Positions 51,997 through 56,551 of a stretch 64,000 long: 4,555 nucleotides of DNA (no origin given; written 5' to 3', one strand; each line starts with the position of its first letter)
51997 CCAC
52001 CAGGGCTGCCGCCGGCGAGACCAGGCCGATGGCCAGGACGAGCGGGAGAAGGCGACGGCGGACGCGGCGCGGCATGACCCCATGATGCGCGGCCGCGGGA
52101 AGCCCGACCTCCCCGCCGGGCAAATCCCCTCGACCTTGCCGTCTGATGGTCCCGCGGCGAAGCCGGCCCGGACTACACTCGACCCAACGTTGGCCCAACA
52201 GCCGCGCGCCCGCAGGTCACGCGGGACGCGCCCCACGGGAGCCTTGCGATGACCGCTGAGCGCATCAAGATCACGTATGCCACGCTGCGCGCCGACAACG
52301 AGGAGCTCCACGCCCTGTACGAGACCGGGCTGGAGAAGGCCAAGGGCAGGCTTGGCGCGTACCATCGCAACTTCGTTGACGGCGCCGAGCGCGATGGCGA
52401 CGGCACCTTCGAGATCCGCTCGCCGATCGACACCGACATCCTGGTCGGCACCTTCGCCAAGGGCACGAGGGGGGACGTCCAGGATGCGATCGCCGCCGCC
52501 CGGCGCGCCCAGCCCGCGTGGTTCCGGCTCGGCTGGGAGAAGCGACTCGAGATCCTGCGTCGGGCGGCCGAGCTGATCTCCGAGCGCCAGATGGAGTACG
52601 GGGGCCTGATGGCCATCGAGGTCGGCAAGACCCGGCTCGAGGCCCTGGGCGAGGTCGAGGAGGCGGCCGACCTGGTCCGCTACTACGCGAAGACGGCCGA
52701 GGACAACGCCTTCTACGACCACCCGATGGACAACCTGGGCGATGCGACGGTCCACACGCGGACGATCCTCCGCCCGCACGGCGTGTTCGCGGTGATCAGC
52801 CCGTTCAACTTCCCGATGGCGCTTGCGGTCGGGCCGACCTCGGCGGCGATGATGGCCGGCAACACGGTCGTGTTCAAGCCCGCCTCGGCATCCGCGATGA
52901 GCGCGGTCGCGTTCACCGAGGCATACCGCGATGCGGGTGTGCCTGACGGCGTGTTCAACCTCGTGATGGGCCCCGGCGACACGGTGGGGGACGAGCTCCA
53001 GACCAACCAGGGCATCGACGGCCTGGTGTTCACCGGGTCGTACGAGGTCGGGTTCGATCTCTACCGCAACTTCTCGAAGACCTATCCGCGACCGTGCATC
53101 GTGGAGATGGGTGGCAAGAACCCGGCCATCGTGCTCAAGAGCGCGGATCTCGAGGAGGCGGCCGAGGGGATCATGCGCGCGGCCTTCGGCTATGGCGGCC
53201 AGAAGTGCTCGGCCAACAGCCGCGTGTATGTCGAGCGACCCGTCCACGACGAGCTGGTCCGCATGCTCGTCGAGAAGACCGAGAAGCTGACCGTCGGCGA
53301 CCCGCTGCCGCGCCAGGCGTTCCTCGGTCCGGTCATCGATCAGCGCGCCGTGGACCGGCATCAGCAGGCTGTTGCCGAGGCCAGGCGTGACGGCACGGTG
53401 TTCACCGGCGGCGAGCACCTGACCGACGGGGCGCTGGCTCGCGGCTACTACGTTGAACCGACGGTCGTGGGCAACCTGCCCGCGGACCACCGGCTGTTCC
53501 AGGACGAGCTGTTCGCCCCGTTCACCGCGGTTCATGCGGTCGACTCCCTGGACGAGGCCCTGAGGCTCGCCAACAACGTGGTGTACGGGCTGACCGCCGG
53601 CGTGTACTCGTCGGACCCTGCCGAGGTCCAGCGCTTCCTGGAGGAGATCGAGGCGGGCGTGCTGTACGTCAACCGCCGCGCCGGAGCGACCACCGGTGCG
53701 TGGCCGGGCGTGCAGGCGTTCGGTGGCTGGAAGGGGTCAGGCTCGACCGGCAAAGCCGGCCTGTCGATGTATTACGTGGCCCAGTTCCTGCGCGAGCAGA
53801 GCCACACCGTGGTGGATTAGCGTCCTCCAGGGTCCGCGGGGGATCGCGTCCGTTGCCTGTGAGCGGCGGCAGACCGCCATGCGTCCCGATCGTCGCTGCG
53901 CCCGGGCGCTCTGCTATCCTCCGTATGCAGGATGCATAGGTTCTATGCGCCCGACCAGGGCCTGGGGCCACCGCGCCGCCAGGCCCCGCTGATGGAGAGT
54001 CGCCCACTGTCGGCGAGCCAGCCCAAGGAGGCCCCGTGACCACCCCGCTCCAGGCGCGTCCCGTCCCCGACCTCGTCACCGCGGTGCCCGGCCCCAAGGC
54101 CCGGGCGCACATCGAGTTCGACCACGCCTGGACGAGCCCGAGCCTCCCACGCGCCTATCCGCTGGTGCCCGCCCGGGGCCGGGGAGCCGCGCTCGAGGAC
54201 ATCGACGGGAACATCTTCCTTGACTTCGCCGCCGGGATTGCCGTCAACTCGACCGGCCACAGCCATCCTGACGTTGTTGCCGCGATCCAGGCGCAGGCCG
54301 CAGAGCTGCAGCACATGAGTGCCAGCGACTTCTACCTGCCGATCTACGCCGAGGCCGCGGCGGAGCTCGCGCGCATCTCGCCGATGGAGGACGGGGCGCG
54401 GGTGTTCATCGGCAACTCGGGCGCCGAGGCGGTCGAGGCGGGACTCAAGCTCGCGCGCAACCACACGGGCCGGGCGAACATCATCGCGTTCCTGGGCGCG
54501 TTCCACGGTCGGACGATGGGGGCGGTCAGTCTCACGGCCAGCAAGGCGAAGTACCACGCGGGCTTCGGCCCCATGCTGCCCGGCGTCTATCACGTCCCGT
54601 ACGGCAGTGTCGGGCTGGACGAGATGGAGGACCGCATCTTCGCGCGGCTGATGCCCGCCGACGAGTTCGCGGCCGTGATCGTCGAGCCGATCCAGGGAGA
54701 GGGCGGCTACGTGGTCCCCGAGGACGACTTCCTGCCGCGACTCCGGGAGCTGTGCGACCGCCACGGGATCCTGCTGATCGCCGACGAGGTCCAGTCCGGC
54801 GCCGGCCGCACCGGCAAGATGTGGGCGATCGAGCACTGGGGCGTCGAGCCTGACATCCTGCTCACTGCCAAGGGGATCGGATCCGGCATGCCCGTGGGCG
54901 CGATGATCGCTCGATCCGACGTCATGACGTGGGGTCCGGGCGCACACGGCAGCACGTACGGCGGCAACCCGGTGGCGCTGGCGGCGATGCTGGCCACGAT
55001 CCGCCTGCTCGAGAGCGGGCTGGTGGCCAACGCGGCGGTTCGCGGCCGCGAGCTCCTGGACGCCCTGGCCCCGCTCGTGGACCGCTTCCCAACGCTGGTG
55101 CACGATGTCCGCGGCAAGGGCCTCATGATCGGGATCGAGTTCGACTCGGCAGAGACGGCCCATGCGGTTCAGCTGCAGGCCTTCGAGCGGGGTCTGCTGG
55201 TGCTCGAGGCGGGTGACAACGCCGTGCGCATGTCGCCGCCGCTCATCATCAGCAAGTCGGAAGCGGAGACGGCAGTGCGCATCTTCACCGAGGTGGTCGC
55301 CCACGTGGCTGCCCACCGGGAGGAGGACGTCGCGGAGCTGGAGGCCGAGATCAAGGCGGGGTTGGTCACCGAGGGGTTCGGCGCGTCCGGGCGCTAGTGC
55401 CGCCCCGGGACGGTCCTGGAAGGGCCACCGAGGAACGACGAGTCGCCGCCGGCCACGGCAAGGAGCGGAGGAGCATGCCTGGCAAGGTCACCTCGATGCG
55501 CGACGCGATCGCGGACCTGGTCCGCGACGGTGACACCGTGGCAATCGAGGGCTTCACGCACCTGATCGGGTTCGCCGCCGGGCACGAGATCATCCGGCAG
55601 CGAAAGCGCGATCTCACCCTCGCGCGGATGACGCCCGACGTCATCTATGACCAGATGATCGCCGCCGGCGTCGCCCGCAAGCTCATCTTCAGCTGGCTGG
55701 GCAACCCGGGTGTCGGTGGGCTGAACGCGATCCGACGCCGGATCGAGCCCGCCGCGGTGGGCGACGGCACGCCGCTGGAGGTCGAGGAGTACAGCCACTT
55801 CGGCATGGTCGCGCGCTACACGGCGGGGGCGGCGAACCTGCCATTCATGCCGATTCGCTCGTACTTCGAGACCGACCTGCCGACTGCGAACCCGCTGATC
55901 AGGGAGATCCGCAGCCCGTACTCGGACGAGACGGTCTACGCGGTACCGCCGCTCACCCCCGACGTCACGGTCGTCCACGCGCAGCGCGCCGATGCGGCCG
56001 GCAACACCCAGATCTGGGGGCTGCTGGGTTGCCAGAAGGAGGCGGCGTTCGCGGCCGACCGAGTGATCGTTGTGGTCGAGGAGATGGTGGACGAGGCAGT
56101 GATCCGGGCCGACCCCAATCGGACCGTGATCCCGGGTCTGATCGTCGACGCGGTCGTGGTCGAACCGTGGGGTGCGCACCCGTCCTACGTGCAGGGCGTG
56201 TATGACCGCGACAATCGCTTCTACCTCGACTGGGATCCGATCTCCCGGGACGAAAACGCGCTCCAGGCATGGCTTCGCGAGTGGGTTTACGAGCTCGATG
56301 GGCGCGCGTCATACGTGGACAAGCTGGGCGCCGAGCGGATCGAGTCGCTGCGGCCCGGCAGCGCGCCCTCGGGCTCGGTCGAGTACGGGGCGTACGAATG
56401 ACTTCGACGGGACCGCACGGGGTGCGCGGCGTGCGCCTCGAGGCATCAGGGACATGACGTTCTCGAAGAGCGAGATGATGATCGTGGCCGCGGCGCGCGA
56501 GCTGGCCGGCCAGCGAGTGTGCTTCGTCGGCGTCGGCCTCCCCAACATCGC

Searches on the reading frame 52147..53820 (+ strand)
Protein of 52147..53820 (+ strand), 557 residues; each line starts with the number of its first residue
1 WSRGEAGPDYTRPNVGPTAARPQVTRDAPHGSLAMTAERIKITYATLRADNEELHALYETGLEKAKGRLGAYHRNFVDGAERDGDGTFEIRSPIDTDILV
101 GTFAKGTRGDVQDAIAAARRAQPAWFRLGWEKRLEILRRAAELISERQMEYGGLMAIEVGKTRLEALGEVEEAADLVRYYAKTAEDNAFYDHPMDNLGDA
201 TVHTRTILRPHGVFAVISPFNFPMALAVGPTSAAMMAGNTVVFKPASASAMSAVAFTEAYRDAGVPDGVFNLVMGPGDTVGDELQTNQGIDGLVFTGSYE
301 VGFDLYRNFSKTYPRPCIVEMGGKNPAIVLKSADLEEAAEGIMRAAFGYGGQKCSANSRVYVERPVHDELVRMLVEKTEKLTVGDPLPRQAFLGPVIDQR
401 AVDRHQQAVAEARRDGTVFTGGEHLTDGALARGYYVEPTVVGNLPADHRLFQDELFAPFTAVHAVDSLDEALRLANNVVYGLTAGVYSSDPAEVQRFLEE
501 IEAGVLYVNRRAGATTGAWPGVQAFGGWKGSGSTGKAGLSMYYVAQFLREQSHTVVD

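Call 49: search_protein_families(library=pfam, proteins=[window:52147-53820:+], max_evalue=0.0001)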
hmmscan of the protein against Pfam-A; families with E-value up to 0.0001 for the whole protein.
window:52147-53820:+ (557 aa): 1 family
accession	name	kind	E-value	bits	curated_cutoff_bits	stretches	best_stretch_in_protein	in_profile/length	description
PF00171.27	Aldedh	-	4.9e-135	451.1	23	1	86-545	7-453/461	Aldehyde dehydrogenase family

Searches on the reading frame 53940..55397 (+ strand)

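Call 49: search_protein_families(library=pfam, proteins=[window:53940-55397:+], max_evalue=0.0001)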
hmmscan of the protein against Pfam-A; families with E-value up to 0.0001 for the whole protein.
window:53940-55397:+ (485 aa): 1 family
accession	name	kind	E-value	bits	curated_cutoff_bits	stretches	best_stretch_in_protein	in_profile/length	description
PF00202.27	Aminotran_3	-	4.1e-121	404.9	30.5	1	74-452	10-402/403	Aminotransferase class-III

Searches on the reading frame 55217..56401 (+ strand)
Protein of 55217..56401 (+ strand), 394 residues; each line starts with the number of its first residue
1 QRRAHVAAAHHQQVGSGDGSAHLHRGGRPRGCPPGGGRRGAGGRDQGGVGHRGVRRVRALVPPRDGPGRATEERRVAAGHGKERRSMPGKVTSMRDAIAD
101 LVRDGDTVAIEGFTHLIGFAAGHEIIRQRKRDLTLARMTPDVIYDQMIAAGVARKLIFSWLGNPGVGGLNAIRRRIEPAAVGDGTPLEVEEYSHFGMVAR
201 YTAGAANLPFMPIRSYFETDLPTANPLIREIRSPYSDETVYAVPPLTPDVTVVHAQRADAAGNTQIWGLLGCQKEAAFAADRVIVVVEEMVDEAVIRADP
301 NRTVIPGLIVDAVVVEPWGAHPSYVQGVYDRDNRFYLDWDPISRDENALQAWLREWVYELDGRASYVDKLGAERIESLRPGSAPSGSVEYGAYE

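Call 49: search_protein_families(library=pfam, proteins=[window:55217-56401:+], max_evalue=0.0001)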
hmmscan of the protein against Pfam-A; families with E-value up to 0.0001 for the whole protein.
window:55217-56401:+ (394 aa): 1 family
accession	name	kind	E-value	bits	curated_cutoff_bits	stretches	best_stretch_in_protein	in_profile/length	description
PF01144.29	CoA_trans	-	2.6e-20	73.2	23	1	92-315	2-216/217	Coenzyme A transferase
